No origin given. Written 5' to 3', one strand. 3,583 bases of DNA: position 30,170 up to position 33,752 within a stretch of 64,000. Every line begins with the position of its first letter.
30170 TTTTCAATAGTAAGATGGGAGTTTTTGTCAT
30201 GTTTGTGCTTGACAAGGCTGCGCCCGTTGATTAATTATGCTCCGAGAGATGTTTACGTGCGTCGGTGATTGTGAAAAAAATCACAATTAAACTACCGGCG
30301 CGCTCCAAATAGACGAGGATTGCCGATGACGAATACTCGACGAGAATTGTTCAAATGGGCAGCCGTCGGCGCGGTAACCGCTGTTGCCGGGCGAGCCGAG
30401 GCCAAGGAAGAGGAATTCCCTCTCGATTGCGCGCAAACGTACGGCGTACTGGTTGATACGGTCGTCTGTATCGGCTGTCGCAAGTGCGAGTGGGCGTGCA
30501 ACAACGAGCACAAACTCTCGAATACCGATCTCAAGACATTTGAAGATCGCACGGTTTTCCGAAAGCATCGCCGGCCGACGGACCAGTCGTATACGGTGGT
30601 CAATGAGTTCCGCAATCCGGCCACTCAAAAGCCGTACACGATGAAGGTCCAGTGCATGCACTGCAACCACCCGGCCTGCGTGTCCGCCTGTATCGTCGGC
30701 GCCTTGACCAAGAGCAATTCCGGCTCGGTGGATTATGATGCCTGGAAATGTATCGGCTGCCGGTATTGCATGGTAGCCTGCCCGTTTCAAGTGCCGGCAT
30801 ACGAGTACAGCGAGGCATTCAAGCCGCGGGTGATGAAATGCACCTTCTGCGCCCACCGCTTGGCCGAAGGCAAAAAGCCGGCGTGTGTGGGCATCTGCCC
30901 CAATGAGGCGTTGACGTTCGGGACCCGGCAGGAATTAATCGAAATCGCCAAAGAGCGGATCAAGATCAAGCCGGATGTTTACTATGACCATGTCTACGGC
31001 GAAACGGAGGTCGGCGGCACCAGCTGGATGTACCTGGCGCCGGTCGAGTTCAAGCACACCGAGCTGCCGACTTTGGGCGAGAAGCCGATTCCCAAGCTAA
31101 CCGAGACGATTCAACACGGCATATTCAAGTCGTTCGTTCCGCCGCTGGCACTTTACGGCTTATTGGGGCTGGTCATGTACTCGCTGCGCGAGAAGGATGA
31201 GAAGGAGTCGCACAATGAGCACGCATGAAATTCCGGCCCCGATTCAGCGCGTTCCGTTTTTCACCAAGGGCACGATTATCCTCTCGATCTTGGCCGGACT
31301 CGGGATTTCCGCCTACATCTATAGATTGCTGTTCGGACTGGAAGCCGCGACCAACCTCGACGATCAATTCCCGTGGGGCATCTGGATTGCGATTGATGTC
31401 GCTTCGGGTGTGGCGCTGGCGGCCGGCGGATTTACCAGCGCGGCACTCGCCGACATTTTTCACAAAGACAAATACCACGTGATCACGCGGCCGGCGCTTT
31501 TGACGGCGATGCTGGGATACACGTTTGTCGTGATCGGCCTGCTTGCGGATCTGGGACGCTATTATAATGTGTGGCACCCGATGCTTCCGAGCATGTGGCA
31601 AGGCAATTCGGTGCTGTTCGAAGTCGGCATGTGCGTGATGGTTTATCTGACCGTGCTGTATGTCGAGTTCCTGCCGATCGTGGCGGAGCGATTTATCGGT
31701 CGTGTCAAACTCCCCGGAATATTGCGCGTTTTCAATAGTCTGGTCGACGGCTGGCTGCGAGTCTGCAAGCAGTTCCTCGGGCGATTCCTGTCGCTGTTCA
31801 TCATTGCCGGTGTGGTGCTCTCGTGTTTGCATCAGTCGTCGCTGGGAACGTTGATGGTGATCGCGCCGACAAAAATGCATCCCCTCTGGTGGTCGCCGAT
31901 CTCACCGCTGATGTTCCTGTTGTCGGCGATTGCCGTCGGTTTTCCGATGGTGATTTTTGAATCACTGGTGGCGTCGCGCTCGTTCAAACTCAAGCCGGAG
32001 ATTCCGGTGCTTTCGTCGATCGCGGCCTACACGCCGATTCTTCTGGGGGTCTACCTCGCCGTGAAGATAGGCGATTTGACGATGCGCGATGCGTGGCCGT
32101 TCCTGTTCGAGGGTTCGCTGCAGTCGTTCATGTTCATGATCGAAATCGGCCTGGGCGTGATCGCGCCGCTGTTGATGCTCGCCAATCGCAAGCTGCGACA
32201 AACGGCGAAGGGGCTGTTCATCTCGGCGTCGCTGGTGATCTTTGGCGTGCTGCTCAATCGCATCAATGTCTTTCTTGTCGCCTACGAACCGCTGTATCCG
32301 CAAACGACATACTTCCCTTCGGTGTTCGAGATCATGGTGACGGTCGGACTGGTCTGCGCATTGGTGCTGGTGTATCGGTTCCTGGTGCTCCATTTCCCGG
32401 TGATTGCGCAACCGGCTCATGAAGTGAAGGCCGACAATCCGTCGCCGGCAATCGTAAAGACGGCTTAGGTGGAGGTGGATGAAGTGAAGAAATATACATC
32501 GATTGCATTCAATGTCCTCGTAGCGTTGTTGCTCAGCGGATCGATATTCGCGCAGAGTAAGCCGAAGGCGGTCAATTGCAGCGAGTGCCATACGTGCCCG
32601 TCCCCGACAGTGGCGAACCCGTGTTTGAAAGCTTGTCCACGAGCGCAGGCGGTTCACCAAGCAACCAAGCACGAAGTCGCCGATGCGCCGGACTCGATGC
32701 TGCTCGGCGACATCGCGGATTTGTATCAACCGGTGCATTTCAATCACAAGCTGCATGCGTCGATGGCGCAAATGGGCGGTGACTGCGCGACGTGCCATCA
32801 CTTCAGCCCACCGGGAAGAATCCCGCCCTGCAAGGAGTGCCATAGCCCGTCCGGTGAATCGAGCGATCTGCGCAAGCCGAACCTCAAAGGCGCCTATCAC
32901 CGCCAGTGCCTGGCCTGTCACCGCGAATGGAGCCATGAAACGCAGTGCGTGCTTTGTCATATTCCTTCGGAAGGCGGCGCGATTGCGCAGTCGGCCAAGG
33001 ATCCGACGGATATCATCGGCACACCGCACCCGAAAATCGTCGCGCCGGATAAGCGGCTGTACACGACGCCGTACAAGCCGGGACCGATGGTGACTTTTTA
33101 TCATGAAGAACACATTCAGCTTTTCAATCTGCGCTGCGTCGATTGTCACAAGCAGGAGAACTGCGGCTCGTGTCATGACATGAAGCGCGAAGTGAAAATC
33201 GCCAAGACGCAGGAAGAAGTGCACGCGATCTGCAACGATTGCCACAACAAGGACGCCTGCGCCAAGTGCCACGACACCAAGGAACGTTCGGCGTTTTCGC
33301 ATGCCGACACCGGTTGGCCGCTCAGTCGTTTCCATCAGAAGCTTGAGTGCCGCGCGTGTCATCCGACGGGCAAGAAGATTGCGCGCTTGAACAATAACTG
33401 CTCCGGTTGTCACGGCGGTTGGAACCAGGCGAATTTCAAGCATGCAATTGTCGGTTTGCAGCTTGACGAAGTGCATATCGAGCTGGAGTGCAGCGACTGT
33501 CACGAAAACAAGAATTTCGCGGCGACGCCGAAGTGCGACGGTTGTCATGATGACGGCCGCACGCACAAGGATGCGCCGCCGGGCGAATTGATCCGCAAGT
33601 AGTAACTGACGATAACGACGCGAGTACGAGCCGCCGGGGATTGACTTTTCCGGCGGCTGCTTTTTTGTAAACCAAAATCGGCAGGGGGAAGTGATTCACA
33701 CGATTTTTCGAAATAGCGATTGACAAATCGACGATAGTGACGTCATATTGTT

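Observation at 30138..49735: Five Rex-type operators join the quinone-interacting module and the nanowire cluster into one putative regulon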

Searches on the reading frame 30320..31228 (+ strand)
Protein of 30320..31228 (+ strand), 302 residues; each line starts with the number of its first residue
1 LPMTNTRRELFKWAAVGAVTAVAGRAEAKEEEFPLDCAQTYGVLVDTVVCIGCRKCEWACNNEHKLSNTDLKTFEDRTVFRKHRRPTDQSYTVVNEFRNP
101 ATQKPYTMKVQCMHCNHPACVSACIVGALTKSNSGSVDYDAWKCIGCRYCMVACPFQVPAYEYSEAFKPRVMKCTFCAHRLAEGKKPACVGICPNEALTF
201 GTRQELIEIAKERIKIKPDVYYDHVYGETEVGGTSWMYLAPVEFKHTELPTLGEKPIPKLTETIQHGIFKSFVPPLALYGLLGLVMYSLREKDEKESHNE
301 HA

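Call 10: search_protein_families(library=pfam, proteins=[window:30320-31228:+])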
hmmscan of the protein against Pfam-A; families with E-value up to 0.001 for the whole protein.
window:30320-31228:+ (302 aa): 10 families
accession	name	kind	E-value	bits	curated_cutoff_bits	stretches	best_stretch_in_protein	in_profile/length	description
PF13247.11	Fer4_11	-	1.3e-17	64.2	26.2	1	110-203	8-100/100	4Fe-4S dicluster domain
PF12838.12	Fer4_7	-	1e-11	45.6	27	2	111-158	1-52/52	4Fe-4S dicluster domain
PF13187.11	Fer4_9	-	6.9e-10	39.3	27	1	143-197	1-51/52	4Fe-4S dicluster domain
PF13237.11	Fer4_10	-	9.6e-08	32.3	25.5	2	139-194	4-53/53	4Fe-4S dicluster domain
PF12797.12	Fer4_2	-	9.3e-07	28.9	24.5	1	138-156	4-22/22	4Fe-4S binding domain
PF12837.12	Fer4_6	-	4.3e-06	26.9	25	1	137-159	2-24/24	4Fe-4S binding domain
PF00037.32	Fer4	-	0.00011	22.3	21.1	1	143-157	7-21/24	4Fe-4S binding domain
PF14697.11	Fer4_21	-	0.00031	21.3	35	0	111-156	7-53/59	4Fe-4S dicluster domain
PF13183.11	Fer4_8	-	0.00085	20.3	27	0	50-127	5-67/68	4Fe-4S dicluster domain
PF13484.11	Fer4_16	-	0.00091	20.4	30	0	143-158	1-16/66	4Fe-4S double cluster binding domain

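Call 13: find_encoding_contigs(protein=window:30326-31228:+, flank=10000, max_places=6)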
Protein window:30326-31228:+ (300 aa): no gene with exactly this product is on record in the collection.

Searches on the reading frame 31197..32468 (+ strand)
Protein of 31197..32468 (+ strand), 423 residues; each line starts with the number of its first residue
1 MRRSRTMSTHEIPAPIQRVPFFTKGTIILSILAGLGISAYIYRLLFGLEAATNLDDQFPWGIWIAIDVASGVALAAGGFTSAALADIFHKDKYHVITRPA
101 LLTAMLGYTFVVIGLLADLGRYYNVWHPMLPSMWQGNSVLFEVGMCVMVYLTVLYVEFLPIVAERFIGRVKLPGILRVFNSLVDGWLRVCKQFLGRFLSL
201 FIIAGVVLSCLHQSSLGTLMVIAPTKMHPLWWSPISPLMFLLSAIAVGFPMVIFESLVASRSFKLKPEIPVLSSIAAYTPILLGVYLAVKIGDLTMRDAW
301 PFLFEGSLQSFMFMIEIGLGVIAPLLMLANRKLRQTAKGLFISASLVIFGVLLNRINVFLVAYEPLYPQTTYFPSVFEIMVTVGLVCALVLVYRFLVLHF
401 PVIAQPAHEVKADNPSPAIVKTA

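Call 10: search_protein_families(library=pfam, proteins=[window:31197-32468:+])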
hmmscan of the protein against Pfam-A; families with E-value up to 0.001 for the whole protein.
window:31197-32468:+ (423 aa): 1 family
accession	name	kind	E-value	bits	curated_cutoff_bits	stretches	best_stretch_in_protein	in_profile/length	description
PF03916.19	NrfD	-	1.9e-23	84.1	25.8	1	53-360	4-306/313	Polysulphide reductase, NrfD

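Call 14: find_homologous_proteins(query=window:31197-32468:+)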
Query window:31197-32468:+ (423 aa): 7600 proteins with E <= 0.001 among 8000 candidates; the best 120 are listed.
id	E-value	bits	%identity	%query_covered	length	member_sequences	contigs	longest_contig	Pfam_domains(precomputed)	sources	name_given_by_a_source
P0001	1.2e-222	757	80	99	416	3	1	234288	PF03916.20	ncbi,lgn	-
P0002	2.3e-218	743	79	99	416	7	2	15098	PF03916.20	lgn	-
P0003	3.3e-218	743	79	99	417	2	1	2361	PF03916.20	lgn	-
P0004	1.8e-217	740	81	96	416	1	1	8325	PF03916.20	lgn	-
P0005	4.4e-216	736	79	99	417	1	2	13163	PF03916.20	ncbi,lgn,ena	ncbi:MAG: Ni/Fe-hydrogenase cytochrome b subunit [Candidatus Zixiibacteriota bacterium]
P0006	3.0e-214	730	77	99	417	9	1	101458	PF03916.20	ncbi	-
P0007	3.6e-214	729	78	99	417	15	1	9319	PF03916.20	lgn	-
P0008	1.4e-213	728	78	98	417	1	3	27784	PF03916.20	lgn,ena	-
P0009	6.4e-213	725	79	97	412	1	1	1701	PF03916.20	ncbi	ncbi:MAG: Ni/Fe-hydrogenase cytochrome b subunit, partial [Candidatus Zixiibacteriota bacterium]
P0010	1.7e-208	711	76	99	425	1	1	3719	PF03916.20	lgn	-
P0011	1.7e-206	704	76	97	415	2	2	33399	PF03916.20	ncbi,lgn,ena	-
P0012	3.3e-206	703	78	95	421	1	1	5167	PF03916.20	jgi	jgi:Ni/Fe-hydrogenase subunit HybB-like protein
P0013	8.9e-206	702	76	98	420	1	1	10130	PF03916.20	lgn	-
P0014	3.1e-205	700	77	96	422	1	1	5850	PF03916.20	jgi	jgi:Ni/Fe-hydrogenase subunit HybB-like protein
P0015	6.8e-205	699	76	98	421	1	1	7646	PF03916.20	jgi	jgi:Ni/Fe-hydrogenase subunit HybB-like protein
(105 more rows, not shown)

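Call 16: find_related_loci(query=A1, collection=genome_contigs, flank=10000)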
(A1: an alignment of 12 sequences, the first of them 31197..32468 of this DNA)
Query A1 (423 aa) in genome_contigs; peptide patterns used: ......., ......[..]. (x = any residue, [..] = any of these).
342 stretches matched a pattern; 317 encode a relative of the query (tblastn E <= 1e-3); the best 80 are kept; 80 distinct loci.
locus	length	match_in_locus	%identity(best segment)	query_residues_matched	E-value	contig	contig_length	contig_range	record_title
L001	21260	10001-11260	81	3-423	0e+0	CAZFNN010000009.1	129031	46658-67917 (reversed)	MAG TPA_asm: uncultured Ignavibacteria bacterium isolate SRP323723_co1_126 genome assembly, contig: NODE_114_length_1290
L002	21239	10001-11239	80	10-423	0e+0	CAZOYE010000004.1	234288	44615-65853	MAG TPA_asm: uncultured Ignavibacteria bacterium isolate SRP323723_co1_129 genome assembly, contig: NODE_34_length_23428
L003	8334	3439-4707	79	1-423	0e+0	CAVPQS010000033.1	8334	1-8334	MAG: uncultured bacterium isolate MFD10097.bin.1.9 genome assembly, contig: contig_20101, whole genome shotgun sequence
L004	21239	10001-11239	80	10-423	0e+0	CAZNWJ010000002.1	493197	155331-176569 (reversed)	MAG TPA_asm: uncultured Ignavibacteria bacterium isolate binchicken_co16_17 genome assembly, contig: NODE_5_length_49319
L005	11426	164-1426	78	3-423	0e+0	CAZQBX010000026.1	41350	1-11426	MAG TPA_asm: uncultured Ignavibacteria bacterium isolate binchicken_co16_313 genome assembly, contig: NODE_1562_length_4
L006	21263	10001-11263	79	3-423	0e+0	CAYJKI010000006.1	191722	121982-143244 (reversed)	MAG TPA_asm: uncultured Ignavibacteria bacterium isolate ERP124720_co1_89 genome assembly, contig: NODE_80_length_191722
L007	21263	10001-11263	78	3-423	0e+0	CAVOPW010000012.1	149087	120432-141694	MAG: uncultured bacterium isolate MFD00032.bin.2.168 genome assembly, contig: contig_45802, whole genome shotgun sequenc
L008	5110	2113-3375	78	3-423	0e+0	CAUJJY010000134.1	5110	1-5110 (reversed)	MAG: candidate division Zixibacteria bacterium isolate KLAP179 genome assembly, contig: KLAP179_417596, whole genome sho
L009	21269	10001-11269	77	1-423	0e+0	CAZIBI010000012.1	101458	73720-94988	MAG TPA_asm: uncultured Ignavibacteria bacterium isolate binchicken_co199_86 genome assembly, contig: NODE_272_length_10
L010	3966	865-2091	76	1-411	0e+0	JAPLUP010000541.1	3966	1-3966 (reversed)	MAG: Candidatus Zixiibacteriota bacterium isolate LacPavin_0920_SED4_MAG_53_9 LacPavin_0920_SED4_scaffold_1133480, whole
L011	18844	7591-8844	74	6-423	0e+0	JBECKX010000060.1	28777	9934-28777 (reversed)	MAG: Candidatus Zixiibacteriota bacterium isolate ETDI71 k127_5343629, whole genome shotgun sequence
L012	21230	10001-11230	76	2-411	0e+0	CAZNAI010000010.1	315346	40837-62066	MAG TPA_asm: uncultured Ignavibacteriales bacterium isolate binchicken_co200_62 genome assembly, contig: k141_1819135, w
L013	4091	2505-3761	73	2-421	0e+0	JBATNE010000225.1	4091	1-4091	MAG: Candidatus Zixiibacteriota bacterium isolate MFD10473_ilm_asm_bin15 k127_58111, whole genome shotgun sequence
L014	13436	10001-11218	75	10-416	0e+0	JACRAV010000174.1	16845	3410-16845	MAG: Candidatus Zixiibacteriota bacterium isolate NC_groundwater_1603_Pr3_B-0.1um_57_8 SR-2_scaffold_141_1511446, whole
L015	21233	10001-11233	74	2-413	0e+0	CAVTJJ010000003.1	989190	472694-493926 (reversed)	MAG: uncultured candidate division Zixibacteria bacterium isolate MFD05942.bin.1.404 genome assembly, contig: contig_177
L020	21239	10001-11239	72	10-423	0e+0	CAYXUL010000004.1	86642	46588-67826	MAG TPA_asm: uncultured Ignavibacteria bacterium isolate SRP214966_co3_82 genome assembly, contig: NODE_102_length_86642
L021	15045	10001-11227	74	1-406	0e+0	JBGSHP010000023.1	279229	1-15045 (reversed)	MAG: Candidatus Zixiibacteriota bacterium isolate JTS-AC108 k141_1581454, whole genome shotgun sequence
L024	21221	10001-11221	72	7-414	0e+0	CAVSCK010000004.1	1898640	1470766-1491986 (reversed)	MAG: uncultured bacterium isolate MFD05942.bin.1.428 genome assembly, contig: contig_8898, whole genome shotgun sequence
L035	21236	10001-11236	69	2-411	0e+0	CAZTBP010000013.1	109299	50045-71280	MAG TPA_asm: uncultured Ignavibacteriales bacterium isolate binchicken_co17_316 genome assembly, contig: NODE_514_length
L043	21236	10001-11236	69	7-414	0e+0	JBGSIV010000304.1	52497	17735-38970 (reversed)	MAG: Candidatus Zixiibacteriota bacterium isolate JTS-AC140 k141_1465901, whole genome shotgun sequence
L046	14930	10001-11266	65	2-421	0e+0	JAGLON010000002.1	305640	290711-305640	MAG: Candidatus Zixiibacteriota bacterium isolate RS_7_36 ROV157_7.bin.36.fa_2, whole genome shotgun sequence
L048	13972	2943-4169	66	2-411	0e+0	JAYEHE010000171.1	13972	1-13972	MAG: Candidatus Zixiibacteriota bacterium isolate MAG226 MAG226_171, whole genome shotgun sequence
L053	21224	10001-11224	68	11-423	0e+0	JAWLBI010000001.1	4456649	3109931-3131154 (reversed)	MAG: Candidatus Zixiibacteriota bacterium isolate AC1.147 AC1.147.fa-1, whole genome shotgun sequence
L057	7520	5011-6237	64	2-411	9e-178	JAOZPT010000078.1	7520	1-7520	MAG: Candidatus Zixiibacteriota bacterium isolate GMC4.metabat2.266 GMC4_16639_length_7520_cov_12.169859, whole genome s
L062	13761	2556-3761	65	2-404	9e-165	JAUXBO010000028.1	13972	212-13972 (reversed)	MAG: Candidatus Zixiibacteriota bacterium isolate CSMAG_2801 CSMAG_2801_k117_1460034_length_13972_cov_10.0000, whole gen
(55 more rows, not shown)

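Call 36: search_protein_families(library=pfam, proteins=[L024:5704-7092:-, L011:10836-11735:+, L011:11680-12912:+, L020:13445-14359:+, L020:14340-15536:+, L035:16471-17859:-, L043:16344-17759:-, L048:11206-11838:-, L057:606-1562:+, L021:14009-14929:-], max_evalue=0.00001)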
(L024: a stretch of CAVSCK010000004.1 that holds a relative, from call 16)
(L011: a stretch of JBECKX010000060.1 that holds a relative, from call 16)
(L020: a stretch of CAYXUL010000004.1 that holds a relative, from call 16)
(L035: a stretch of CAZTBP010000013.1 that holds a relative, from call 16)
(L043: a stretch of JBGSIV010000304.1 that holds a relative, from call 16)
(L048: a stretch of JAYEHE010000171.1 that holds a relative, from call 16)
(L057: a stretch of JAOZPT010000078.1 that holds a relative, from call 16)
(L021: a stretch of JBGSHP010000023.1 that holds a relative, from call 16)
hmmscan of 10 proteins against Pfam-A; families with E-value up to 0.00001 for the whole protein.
L024:5704-7092:- (462 aa): 2 families
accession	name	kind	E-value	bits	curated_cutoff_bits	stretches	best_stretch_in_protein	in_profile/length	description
PF05201.20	GlutR_N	-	7.5e-38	130.1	27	1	37-189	1-151/151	Glutamyl-tRNAGlu reductase, N-terminal domain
PF01488.26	Shikimate_DH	-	4.4e-21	75.9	24.3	1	218-340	15-137/138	Shikimate / quinate 5-dehydrogenase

L011:10836-11735:+ (299 aa): 3 families
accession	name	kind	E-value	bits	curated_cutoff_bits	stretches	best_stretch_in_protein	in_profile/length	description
PF02737.24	3HCDH_N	-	3.9e-59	200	22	1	5-183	1-179/180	3-hydroxyacyl-CoA dehydrogenase, NAD binding domain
PF00725.27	3HCDH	-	1.2e-31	109.5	22.1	1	186-282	1-97/97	3-hydroxyacyl-CoA dehydrogenase, C-terminal domain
PF03446.21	NAD_binding_2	-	5.6e-06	26.9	21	0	5-125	1-99/161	NAD binding domain of 6-phosphogluconate dehydrogenase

L011:11680-12912:+ (410 aa): 1 family
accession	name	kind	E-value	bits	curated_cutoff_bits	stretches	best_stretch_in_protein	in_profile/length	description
PF00871.23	Acetate_kinase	-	6.4e-158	525.9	22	1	14-402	1-391/392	Acetokinase family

L020:13445-14359:+ (304 aa): 2 families
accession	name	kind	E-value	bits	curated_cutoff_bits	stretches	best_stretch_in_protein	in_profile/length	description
PF02737.24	3HCDH_N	-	8.7e-61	205.4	22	1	10-188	1-179/180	3-hydroxyacyl-CoA dehydrogenase, NAD binding domain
PF00725.27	3HCDH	-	1.2e-31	109.5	22.1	1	191-287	1-97/97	3-hydroxyacyl-CoA dehydrogenase, C-terminal domain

L020:14340-15536:+ (398 aa): 1 family
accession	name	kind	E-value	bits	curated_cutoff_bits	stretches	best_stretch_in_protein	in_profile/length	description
PF00871.23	Acetate_kinase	-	3.9e-156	520.1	22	1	2-390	1-391/392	Acetokinase family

L035:16471-17859:- (462 aa): 2 families
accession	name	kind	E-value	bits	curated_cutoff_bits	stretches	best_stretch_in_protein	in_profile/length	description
PF13336.12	AcetylCoA_hyd_C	-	1.1e-39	136.3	23.7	1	282-430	4-152/154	Acetyl-CoA hydrolase/transferase C-terminal domain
PF02550.21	AcetylCoA_hydro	-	2.5e-06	28.1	24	1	62-178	75-190/198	Acetyl-CoA hydrolase/transferase N-terminal domain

L043:16344-17759:- (471 aa): 1 family
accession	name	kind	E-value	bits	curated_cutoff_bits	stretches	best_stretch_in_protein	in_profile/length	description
PF13336.12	AcetylCoA_hyd_C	-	1.9e-39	135.5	23.7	1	290-440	2-152/154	Acetyl-CoA hydrolase/transferase C-terminal domain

L048:11206-11838:- (210 aa): 1 family
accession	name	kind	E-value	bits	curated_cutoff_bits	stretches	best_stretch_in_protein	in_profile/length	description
PF00440.29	TetR_N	-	2e-14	53.6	24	1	22-68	1-47/47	Bacterial regulatory proteins, tetR family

L057:606-1562:+ (318 aa): 5 families
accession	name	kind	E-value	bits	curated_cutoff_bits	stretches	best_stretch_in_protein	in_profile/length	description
PF09699.15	Paired_CXXCH_1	-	1.8e-31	108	20.6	3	219-254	1-37/41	Doubled CXXCH motif (Paired_CXXCH_1)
PF14537.11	Cytochrom_c3_2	-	2e-11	44.6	25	0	126-208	2-78/79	Cytochrome c3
PF22678.1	Cytochrom_c_NrfB-like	-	1.3e-10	42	27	0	77-147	1-75/89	Cytochrome c-type protein NrfB-like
PF22113.1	Mtrc-MtrF_II-IV_dom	-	2.8e-10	40.4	30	0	201-300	6-91/176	Outer membrane cytochrome MtrC/MtrF-like, domains II/IV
PF14522.11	Cytochrome_C7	-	2.1e-09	37.5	24.8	0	171-231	5-67/67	Cytochrome c7 and related cytochrome c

L021:14009-14929:- (306 aa): 0 families

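Call 77: search_protein_families(library=pfam, proteins=[L053:8720-9061:+, L046:8682-9041:+, L062:10549-11142:-, L062:11387-11932:+], max_evalue=0.001)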
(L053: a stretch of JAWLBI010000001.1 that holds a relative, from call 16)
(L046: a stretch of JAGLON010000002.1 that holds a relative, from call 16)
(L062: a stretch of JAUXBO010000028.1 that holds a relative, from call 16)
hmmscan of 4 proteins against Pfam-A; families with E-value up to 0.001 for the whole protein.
L053:8720-9061:+ (113 aa): 4 families
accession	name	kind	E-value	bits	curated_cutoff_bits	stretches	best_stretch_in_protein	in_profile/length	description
PF12840.13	HTH_20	-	4.4e-13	49.4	27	1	19-68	1-51/51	Helix-turn-helix domain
PF01022.26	HTH_5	-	3.3e-11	43.3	22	1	21-66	1-46/47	Bacterial regulatory protein, arsR family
PF25212.1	HVO_A0114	-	5.6e-05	23.3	27.6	1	17-73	17-74/84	HVO_A0114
PF08100.18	Dimerisation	-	0.00053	20.2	25.6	1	24-79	27-84/93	O-methyltransferase dimerisation domain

L046:8682-9041:+ (119 aa): 4 families
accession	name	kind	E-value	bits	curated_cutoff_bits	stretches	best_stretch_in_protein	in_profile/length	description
PF01022.26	HTH_5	-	9.6e-12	45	22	1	23-68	1-46/47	Bacterial regulatory protein, arsR family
PF12840.13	HTH_20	-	5.2e-10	39.6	27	1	21-69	1-50/51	Helix-turn-helix domain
PF01978.25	TrmB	-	0.00023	21.4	25.6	1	30-82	15-66/68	Sugar-specific transcriptional regulator TrmB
PF12802.13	MarR_2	-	0.00045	20.8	27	0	24-68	5-51/61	MarR family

L062:10549-11142:- (197 aa): 1 family
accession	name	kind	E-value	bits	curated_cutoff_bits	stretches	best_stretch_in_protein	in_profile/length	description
PF00440.29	TetR_N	-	3.2e-15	56.1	24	1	11-57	1-47/47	Bacterial regulatory proteins, tetR family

L062:11387-11932:+ (181 aa): 0 families

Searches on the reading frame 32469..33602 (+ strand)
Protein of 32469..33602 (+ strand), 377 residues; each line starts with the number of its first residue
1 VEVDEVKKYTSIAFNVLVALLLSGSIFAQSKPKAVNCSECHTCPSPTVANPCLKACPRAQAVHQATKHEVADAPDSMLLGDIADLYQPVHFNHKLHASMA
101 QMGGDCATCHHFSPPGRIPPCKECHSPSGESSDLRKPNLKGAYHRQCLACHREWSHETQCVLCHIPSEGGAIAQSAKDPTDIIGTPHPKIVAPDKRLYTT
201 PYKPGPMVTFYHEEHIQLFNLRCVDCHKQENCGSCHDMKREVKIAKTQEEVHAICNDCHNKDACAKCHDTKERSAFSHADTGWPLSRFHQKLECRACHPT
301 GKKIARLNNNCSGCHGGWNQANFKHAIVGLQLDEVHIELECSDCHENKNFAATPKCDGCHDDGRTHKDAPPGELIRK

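Call 10: search_protein_families(library=pfam, proteins=[window:32469-33602:+])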
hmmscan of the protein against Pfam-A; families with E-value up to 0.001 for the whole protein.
window:32469-33602:+ (377 aa): 3 families
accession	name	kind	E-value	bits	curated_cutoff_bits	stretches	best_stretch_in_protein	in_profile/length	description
PF02085.21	Cytochrom_CIII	-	2.2e-14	54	22.9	1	84-163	16-100/101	Class III cytochrome C family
PF14522.11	Cytochrome_C7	-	8.2e-11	42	24.8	2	305-361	10-67/67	Cytochrome c7 and related cytochrome c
PF14537.11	Cytochrom_c3_2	-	0.00012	22.9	25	1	290-361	5-79/79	Cytochrome c3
